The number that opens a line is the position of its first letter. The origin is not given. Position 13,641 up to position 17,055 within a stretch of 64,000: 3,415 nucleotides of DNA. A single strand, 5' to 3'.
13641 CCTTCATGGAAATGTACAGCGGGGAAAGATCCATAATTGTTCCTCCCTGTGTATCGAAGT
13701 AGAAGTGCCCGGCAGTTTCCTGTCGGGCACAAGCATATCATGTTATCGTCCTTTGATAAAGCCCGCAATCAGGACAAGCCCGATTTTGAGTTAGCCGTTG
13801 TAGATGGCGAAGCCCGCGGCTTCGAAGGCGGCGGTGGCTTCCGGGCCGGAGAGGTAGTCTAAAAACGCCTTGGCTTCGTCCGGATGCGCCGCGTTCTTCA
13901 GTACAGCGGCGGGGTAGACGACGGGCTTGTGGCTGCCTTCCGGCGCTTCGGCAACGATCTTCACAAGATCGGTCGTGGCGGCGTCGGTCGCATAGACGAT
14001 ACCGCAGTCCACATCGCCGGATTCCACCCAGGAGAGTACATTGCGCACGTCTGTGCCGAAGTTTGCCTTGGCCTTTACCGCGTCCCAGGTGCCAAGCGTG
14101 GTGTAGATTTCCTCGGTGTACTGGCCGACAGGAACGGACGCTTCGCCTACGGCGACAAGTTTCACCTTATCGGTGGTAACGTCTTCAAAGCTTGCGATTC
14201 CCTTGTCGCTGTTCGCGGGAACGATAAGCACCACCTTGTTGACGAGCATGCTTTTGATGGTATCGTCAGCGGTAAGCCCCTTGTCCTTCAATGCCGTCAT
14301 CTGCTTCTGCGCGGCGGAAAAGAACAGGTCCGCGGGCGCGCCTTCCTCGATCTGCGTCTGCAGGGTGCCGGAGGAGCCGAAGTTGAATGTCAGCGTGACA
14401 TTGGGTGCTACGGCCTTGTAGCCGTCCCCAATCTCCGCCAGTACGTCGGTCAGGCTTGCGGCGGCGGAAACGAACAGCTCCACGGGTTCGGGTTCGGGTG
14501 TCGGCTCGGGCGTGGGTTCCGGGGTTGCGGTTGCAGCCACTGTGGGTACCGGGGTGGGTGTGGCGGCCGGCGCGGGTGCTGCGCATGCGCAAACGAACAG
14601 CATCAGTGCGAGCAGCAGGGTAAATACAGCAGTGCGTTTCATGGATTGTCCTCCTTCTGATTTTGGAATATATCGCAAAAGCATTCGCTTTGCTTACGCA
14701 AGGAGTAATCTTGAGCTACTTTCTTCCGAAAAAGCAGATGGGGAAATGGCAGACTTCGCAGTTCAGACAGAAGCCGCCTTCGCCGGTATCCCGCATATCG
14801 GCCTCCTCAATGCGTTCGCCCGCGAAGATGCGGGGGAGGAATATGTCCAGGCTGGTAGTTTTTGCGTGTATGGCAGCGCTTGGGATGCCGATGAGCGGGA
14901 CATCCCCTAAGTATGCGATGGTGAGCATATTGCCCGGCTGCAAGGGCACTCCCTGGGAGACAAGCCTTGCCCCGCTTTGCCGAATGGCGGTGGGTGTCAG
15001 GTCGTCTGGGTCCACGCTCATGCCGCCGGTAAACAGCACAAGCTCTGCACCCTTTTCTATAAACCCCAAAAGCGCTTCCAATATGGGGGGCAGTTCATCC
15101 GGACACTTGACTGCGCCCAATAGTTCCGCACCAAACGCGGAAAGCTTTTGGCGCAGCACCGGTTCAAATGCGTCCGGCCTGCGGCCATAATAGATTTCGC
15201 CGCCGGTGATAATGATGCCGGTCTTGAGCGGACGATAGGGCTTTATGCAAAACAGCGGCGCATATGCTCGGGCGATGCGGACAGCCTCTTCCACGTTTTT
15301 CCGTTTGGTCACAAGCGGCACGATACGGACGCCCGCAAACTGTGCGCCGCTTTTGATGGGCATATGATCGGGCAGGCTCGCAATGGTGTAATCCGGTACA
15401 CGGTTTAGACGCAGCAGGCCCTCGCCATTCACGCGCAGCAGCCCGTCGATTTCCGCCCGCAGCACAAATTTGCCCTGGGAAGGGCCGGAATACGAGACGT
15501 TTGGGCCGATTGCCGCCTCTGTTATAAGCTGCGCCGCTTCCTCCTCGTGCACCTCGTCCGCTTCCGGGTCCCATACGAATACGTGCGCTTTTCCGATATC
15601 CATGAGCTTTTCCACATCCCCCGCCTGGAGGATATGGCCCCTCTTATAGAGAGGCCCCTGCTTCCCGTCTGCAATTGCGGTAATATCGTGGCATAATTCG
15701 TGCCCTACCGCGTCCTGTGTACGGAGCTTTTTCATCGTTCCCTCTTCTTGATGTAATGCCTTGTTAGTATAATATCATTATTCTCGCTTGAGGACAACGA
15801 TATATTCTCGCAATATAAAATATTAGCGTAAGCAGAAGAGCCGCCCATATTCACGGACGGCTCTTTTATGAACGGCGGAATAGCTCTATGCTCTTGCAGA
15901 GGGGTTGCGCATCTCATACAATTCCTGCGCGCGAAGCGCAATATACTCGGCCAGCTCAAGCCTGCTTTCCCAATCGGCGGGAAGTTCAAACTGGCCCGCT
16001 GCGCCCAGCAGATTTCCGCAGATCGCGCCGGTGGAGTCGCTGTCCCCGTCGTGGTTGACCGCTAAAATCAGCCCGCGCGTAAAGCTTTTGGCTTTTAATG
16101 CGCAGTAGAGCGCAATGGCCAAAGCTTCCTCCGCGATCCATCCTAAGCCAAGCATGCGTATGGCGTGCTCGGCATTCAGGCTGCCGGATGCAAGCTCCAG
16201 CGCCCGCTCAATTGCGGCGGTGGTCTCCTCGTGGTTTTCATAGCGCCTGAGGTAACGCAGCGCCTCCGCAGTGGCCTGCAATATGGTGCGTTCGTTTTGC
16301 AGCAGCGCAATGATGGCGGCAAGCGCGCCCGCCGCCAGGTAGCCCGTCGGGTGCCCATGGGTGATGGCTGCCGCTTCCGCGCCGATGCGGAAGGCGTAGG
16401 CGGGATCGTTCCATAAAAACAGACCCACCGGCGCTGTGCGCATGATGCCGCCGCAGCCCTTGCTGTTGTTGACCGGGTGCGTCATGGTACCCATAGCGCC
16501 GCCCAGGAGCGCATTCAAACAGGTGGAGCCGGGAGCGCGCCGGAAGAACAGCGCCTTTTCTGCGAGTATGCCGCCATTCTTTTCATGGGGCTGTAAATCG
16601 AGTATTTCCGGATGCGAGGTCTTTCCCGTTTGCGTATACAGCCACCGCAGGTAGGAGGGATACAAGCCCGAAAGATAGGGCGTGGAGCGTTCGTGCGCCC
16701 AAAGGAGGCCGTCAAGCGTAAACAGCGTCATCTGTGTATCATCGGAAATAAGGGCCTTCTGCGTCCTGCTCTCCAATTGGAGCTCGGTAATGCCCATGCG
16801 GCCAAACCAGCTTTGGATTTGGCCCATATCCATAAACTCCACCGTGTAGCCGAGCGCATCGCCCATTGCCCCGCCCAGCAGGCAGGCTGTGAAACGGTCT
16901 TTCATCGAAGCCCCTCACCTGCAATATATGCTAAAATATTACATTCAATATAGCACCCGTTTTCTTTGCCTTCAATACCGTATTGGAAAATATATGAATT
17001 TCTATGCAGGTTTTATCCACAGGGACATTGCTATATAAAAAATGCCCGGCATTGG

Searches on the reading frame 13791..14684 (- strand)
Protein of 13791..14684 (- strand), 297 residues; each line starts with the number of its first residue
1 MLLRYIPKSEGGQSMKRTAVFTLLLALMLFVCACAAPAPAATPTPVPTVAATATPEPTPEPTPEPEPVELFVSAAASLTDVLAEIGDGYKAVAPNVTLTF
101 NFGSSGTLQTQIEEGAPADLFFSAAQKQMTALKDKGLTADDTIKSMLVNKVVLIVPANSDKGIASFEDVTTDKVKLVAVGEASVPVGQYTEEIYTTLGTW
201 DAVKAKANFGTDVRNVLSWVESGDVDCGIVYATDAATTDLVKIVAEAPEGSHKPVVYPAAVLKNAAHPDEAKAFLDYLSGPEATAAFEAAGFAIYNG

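Call 35: search_protein_families(library=pfam, proteins=[window:13791-14684:-])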
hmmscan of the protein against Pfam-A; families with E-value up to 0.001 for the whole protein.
window:13791-14684:- (297 aa): 4 families
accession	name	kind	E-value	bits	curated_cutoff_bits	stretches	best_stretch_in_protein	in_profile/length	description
PF13531.11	SBP_bac_11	-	4.2e-56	190.7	25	1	72-292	3-226/227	Bacterial extracellular solute-binding protein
PF01547.30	SBP_bac_1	-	4.5e-27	96.3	26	1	75-284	1-306/307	Bacterial extracellular solute-binding protein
PF12974.12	Phosphonate-bd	-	0.00028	20.8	27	1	150-293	86-232/242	ABC transporter, phosphonate, periplasmic substrate-binding protein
PF13343.11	SBP_bac_6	-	0.0004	20.4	24.6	1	254-292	178-216/245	Bacterial extracellular solute-binding protein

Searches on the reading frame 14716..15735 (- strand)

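Call 35: search_protein_families(library=pfam, proteins=[window:14716-15735:-])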
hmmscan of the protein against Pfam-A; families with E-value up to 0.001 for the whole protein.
window:14716-15735:- (339 aa): 1 family
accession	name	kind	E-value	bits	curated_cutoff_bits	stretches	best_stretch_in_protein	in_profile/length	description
PF00994.29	MoCF_biosynth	-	2.6e-19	69.8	26.6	1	173-303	1-142/144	Probable molybdopterin binding domain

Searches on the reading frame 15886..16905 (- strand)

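Call 35: search_protein_families(library=pfam, proteins=[window:15886-16905:-])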
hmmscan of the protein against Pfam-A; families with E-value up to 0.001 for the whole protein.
window:15886-16905:- (339 aa): 1 family
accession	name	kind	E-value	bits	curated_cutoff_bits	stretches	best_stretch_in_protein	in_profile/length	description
PF03747.19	ADP_ribosyl_GH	-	3e-67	227.7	26.2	1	7-303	1-278/287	ADP-ribosylglycohydrolase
